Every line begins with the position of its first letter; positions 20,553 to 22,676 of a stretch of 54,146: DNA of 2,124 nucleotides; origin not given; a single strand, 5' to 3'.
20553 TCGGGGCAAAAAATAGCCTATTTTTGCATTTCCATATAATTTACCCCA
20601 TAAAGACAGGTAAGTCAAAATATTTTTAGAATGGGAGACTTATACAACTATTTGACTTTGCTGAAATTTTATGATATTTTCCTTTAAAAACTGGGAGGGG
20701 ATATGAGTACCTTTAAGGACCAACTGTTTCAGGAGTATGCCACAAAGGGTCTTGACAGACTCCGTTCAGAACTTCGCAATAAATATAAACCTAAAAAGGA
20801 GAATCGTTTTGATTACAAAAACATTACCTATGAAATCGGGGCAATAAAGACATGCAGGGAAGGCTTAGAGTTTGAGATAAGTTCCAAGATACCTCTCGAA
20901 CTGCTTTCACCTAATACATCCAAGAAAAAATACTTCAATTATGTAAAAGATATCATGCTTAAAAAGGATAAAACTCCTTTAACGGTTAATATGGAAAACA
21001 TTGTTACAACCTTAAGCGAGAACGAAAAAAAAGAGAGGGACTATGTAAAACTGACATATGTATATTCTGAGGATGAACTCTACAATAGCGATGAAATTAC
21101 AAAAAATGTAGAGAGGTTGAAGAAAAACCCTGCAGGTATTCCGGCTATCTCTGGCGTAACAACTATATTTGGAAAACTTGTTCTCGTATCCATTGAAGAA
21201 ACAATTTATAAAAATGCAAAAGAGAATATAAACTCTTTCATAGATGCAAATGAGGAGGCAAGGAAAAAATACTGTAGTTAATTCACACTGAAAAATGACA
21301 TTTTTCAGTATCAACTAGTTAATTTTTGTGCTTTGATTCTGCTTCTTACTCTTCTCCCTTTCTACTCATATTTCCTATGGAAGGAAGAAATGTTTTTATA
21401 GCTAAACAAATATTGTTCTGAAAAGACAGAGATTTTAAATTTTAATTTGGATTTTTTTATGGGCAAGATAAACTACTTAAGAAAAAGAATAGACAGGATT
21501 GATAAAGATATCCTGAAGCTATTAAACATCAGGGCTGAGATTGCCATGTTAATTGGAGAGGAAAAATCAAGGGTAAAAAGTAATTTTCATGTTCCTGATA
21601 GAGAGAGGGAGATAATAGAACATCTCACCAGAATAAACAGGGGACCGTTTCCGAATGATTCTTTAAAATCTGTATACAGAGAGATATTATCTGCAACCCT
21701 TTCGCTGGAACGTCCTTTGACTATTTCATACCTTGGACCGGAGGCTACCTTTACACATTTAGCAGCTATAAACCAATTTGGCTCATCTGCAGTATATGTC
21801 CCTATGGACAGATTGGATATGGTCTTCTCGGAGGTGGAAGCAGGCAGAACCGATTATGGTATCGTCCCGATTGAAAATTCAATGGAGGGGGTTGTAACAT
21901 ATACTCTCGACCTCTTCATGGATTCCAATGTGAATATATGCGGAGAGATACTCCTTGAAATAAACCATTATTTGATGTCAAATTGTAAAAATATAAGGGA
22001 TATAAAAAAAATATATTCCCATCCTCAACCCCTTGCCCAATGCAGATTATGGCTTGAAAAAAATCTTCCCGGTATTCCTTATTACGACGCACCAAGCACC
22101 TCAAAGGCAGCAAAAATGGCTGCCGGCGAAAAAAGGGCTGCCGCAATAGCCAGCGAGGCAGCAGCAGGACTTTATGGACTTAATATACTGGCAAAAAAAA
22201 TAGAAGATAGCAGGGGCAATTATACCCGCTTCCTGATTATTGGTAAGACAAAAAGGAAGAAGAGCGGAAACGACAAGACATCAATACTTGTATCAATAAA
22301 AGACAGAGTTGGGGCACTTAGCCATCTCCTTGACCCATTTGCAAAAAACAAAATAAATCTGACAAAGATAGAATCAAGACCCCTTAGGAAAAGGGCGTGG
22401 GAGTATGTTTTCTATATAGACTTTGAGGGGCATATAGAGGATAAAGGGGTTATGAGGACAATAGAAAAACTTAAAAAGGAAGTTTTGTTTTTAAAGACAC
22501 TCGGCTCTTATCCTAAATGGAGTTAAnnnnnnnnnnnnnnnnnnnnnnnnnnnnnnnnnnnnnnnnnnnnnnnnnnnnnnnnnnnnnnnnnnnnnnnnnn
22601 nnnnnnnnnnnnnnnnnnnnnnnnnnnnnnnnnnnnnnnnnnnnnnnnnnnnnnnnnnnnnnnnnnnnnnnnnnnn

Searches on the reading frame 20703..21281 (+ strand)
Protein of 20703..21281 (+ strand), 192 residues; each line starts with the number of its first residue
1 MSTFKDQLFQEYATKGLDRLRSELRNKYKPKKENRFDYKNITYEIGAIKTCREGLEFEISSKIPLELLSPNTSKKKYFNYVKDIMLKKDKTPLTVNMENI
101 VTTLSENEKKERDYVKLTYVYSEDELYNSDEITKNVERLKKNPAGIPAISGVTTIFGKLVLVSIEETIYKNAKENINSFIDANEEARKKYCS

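Call 61: search_protein_families(library=ncbifam, proteins=[window:20703-21281:+])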
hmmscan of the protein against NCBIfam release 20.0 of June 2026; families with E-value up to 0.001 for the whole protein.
window:20703-21281:+ (192 aa): 0 families

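Call 80: search_protein_families(library=pfam, proteins=[window:20703-21281:+], max_evalue=10)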
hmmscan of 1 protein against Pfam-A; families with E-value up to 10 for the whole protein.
window:20703-21281:+ (192 aa): 0 families

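Call 88: predict_structure(protein=window:20703-21278:+)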
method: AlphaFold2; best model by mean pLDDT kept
length: 192 residues; sequences in the alignment: 1
mean_pLDDT: 36.6   pTM: 0.26
mean pLDDT of the five models: 36.6, 35.8, 34.9, 33.8, 31.3
residues with pLDDT >= 90: 0; 70-90: 0; 50-70: 13; < 50: 179
segments of 3 or more residues with pLDDT < 50: 1-72, 84-176, 178-180, 189-192
pLDDT, mean of each block of 10 residues (from residue 1): 39 40 38 28 32 31 42 52 43 23 26 35 36 41 33 27 34 45 49 36
secondary structure, 60 per line:
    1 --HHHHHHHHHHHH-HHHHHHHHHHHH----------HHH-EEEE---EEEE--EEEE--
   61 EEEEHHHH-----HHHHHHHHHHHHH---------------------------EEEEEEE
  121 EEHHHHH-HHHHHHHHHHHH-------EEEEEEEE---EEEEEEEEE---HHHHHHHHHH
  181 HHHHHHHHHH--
elements in order: H3-14 H16-27 E42-45 E49-52 E55-58 E61-64 H65-68 H74-86 E114-122 H123-127 H129-140 E148-155 E159-167 H171-190

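Call 89: search_protein_representatives(protein=window:20703-21278:+)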
Query: 192 residues. Proteins with E-value up to 0.001 (for the whole library): 54; up to 1e-10: 39; up to 1e-30: 14. The best 54 are listed.
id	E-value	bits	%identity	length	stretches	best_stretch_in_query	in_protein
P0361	2.2e-46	174.1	48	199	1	1-191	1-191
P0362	1.7e-42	161.4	46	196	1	1-191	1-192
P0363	1.8e-42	161.4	43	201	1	1-189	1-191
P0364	4.9e-40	153.4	45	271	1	2-189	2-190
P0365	7.4e-40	152.9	42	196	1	4-192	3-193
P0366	2.7e-39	151.0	48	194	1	4-189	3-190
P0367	5.7e-38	146.7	42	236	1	5-190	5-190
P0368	5.9e-36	140.2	41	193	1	1-189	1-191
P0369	6.1e-36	140.1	41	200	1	1-188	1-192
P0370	1.2e-35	139.2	38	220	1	2-190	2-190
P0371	1.3e-35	139.0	51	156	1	38-191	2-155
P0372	4.9e-34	133.9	37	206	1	1-190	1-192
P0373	8.4e-33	129.9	41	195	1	1-190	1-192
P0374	5.2e-31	124.1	36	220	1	1-191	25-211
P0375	5.7e-30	120.7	49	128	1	1-123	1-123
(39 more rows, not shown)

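Call 91: search_solved_structures(query=A4, max_evalue=1)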
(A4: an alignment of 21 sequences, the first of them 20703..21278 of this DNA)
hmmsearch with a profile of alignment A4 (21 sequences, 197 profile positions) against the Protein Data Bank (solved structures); distinct sequences matched with E-value up to 1: 2.
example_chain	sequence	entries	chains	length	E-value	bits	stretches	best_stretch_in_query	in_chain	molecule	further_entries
9azz_A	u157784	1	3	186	0.0018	21.1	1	1-83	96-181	Outer membrane lipoprotein carrier protein LolA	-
4hsq_A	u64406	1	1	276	0.35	13.6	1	102-161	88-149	Putative fimbrial subunit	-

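Call 92: search_protein_families(library=pfam, alignment_id=A4, max_evalue=0.01)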
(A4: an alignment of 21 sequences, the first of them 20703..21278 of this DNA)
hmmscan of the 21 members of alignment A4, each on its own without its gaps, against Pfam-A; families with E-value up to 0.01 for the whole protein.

A. member 1, window:20703-21278:+ (192 aa): 0 families

B. families by the number of members that match (of 21 scanned): 1 family
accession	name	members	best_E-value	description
PF07693.20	KAP_NTPase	1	0.0099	KAP family P-loop domain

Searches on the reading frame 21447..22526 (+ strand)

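Call 61: search_protein_families(library=ncbifam, proteins=[window:21447-22526:+])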
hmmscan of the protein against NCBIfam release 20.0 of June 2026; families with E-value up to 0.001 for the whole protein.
window:21447-22526:+ (359 aa): 22 families
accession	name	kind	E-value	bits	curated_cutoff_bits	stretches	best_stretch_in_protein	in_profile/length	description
NF008865.0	PRK11898.1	equivalog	7e-84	281.3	219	1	92-356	3-277/284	prephenate dehydratase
NF007910.0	PRK10622.1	equivalog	1e-54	185.9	577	1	10-357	9-377/386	bifunctional chorismate mutase/prephenate dehydratase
NF008866.0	PRK11899.1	equivalog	1.6e-52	178.6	359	1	92-357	7-275/283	prephenate dehydratase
TIGR01801.1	CM_A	equivalog_domain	1e-18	67.4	106.35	1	7-89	5-87/102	chorismate mutase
TIGR01807.1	CM_P2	equivalog_domain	1.5e-17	63.6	69.55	1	10-81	3-76/76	chorismate mutase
NF009239.0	PRK12595.1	equivalog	1e-16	60.9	279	1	7-88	5-86/360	bifunctional 3-deoxy-7-phosphoheptulonate synthase/chorismate mutase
TIGR01268.1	Phe4hydrox_tetr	equivalog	2.8e-11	42.8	704.8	1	273-349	12-88/436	phenylalanine 4-monooxygenase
TIGR01791.2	CM_archaeal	equivalog_domain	6.9e-10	38.8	66.95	1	8-82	1-76/83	chorismate mutase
NF008400.0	PRK11199.1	equivalog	5.2e-09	35.5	273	1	6-84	3-82/374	bifunctional chorismate mutase/prephenate dehydrogenase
TIGR01805.1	CM_mono_grmpos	equivalog_domain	8.7e-09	35.5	71.2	1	10-82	3-75/81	chorismate mutase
TIGR01808.1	CM_M_hiGC-arch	equivalog_domain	1.8e-08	34.4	52.15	1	8-60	2-54/74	chorismate mutase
NF004698.0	PRK06034.1-4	equivalog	3.3e-08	33.2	349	1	9-145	11-151/287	hypothetical protein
NF004925.0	PRK06285.1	equivalog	5e-08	32.9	77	1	8-63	9-64/99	chorismate mutase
NF004697.0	PRK06034.1-3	equivalog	1.1e-06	28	355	1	9-94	12-98/283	hypothetical protein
NF004695.0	PRK06034.1-1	equivalog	3.1e-06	26.8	311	1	9-103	14-111/267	hypothetical protein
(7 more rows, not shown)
